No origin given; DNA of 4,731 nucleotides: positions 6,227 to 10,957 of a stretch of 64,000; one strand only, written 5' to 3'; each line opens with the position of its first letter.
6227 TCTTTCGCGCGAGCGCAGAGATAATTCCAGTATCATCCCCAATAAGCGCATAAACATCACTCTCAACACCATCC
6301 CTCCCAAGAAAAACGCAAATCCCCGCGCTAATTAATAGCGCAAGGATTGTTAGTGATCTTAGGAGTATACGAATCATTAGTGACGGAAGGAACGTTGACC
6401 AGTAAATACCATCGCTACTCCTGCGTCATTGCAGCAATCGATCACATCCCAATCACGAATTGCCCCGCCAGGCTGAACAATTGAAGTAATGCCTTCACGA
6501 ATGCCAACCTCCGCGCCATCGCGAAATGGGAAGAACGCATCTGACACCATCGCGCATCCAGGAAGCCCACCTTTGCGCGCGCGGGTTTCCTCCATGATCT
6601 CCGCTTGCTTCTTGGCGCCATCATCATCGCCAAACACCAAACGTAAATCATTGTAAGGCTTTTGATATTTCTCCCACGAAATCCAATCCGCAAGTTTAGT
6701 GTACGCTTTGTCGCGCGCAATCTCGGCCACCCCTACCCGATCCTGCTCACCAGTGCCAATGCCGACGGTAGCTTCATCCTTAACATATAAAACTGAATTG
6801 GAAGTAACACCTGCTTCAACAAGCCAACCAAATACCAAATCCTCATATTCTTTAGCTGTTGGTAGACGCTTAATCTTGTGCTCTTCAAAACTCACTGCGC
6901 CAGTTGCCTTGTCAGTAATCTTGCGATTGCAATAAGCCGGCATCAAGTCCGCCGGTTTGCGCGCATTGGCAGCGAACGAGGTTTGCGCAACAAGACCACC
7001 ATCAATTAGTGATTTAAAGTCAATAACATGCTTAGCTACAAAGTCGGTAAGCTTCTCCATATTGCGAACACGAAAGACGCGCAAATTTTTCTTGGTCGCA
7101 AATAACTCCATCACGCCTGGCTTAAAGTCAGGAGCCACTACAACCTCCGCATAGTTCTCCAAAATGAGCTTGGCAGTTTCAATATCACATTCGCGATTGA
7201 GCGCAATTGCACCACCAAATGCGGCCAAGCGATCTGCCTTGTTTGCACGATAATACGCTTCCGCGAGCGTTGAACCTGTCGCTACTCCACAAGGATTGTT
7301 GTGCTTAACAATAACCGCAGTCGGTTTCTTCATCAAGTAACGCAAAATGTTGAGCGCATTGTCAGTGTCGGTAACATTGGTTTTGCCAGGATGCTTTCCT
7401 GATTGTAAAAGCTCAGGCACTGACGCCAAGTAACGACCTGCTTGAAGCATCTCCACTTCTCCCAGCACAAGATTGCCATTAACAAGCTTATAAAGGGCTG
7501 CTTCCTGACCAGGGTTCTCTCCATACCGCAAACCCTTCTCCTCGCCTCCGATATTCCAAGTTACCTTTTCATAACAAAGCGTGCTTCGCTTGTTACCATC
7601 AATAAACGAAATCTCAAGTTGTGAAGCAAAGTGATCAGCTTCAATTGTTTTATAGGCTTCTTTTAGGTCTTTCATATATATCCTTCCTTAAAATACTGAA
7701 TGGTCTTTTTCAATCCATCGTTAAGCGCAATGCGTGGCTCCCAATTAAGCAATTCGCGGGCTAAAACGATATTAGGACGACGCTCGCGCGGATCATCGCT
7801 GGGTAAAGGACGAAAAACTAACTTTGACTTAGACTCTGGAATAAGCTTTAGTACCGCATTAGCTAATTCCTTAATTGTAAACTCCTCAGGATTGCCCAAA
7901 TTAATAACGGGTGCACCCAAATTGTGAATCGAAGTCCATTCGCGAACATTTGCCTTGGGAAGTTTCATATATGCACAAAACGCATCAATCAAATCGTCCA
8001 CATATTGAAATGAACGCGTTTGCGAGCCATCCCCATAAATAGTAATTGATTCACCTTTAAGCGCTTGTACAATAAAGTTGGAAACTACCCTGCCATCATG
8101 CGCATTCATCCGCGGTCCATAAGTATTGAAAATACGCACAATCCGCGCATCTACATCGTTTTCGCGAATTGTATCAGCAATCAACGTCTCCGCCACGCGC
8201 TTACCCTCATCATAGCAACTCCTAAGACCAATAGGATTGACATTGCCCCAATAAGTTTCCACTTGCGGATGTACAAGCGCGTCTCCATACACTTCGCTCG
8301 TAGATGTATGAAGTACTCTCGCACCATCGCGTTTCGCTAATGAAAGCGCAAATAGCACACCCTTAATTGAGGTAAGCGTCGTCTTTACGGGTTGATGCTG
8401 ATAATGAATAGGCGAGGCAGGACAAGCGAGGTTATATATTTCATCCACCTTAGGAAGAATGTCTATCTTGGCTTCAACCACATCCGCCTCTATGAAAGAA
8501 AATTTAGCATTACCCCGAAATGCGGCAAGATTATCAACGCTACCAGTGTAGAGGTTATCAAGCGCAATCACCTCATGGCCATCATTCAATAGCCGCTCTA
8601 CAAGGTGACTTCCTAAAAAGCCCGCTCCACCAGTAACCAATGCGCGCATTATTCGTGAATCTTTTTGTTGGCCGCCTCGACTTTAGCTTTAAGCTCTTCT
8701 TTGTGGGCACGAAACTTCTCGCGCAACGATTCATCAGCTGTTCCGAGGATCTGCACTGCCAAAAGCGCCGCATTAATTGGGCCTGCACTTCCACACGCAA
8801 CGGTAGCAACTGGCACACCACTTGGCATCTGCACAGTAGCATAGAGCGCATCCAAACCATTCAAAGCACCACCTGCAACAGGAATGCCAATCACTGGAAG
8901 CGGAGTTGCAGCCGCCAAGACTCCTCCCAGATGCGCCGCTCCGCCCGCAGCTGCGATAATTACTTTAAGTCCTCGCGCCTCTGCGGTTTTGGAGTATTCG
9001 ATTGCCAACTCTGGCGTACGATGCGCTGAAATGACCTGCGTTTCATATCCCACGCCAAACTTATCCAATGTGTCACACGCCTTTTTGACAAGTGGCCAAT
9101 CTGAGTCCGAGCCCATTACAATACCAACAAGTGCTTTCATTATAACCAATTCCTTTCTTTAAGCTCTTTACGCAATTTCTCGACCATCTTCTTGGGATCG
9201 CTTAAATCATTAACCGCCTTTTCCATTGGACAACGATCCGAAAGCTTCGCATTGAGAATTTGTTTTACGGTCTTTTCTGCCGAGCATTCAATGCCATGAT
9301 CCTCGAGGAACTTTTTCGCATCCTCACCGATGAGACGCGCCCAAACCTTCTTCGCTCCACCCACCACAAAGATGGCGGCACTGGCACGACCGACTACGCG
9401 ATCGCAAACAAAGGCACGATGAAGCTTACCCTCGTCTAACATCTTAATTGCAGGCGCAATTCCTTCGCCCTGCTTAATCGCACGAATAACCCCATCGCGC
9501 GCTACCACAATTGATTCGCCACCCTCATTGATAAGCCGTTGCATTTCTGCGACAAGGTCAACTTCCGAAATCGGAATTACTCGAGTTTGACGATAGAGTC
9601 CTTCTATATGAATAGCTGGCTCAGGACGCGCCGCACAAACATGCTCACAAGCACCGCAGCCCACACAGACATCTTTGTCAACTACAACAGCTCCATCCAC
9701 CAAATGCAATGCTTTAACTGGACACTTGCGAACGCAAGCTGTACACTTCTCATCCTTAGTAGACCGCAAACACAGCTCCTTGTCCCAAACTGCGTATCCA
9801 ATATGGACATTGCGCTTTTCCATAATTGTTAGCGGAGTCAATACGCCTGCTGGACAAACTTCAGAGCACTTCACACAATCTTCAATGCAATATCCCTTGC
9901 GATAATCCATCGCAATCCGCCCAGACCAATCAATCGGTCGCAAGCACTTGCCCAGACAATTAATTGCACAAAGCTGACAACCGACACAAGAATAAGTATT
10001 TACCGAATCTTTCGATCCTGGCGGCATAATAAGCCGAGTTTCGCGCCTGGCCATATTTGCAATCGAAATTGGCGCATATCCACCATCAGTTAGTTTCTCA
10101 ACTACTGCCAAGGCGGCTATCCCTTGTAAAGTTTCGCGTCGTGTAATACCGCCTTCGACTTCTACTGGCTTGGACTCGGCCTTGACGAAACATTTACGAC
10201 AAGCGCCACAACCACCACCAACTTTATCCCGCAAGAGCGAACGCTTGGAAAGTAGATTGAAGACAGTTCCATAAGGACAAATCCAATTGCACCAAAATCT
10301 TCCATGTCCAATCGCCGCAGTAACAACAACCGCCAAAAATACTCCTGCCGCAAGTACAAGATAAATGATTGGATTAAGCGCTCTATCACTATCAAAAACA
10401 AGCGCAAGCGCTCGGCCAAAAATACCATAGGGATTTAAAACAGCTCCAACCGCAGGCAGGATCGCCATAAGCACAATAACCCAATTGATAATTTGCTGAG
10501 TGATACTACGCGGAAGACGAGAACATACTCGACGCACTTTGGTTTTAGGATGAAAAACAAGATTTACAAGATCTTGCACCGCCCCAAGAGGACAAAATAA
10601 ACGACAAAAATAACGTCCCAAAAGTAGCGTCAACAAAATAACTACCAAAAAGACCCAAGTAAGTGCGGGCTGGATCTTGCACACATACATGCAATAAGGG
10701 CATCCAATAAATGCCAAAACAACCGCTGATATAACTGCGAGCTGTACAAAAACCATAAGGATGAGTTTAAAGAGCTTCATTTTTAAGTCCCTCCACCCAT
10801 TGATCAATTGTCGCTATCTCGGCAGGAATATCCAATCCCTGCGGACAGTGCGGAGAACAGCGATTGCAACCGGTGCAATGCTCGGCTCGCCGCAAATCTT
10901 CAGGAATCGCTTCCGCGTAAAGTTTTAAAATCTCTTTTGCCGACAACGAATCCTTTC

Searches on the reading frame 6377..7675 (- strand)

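Call 80: search_protein_families(library=pfam, proteins=[window:6377-7675:-], max_evalue=0.00001)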
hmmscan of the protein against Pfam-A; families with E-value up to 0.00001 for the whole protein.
window:6377-7675:- (432 aa): 1 family
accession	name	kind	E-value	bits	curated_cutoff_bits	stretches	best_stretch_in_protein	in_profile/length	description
PF01808.24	AICARFT_IMPCHas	-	1.3e-60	205.9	25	1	39-323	70-311/311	AICARFT/IMPCHase bienzyme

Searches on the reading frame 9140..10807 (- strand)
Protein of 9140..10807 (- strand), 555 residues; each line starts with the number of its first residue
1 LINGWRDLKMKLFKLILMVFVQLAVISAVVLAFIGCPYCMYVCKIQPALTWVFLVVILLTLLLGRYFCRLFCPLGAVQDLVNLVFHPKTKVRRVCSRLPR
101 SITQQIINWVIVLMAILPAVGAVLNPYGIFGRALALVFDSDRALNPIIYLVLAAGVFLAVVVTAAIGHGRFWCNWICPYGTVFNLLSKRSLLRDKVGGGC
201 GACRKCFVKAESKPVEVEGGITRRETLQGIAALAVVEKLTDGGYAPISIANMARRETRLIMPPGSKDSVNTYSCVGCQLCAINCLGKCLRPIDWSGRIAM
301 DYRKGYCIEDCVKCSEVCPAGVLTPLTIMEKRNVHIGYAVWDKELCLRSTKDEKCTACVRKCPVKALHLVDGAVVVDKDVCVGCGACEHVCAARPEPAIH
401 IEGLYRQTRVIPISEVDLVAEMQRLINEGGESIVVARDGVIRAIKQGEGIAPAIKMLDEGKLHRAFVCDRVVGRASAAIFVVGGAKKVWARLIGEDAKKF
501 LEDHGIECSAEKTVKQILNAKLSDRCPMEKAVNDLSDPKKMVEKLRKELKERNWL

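Call 80: search_protein_families(library=pfam, proteins=[window:9140-10807:-], max_evalue=0.00001)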
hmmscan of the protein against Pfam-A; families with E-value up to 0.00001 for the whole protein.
window:9140-10807:- (555 aa): 4 families
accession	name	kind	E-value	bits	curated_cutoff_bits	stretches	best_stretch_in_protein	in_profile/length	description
PF08973.16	TM1506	-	1.2e-30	106.2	27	1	422-547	2-128/130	Domain of unknown function (DUF1893)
PF12801.12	Fer4_5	-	3.2e-19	69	22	2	52-91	8-47/48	4Fe-4S binding domain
PF12838.12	Fer4_7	-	1.9e-07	31.9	27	0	354-392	4-49/52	4Fe-4S dicluster domain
PF14697.11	Fer4_21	-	4.9e-07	30.2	35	0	269-320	3-53/59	4Fe-4S dicluster domain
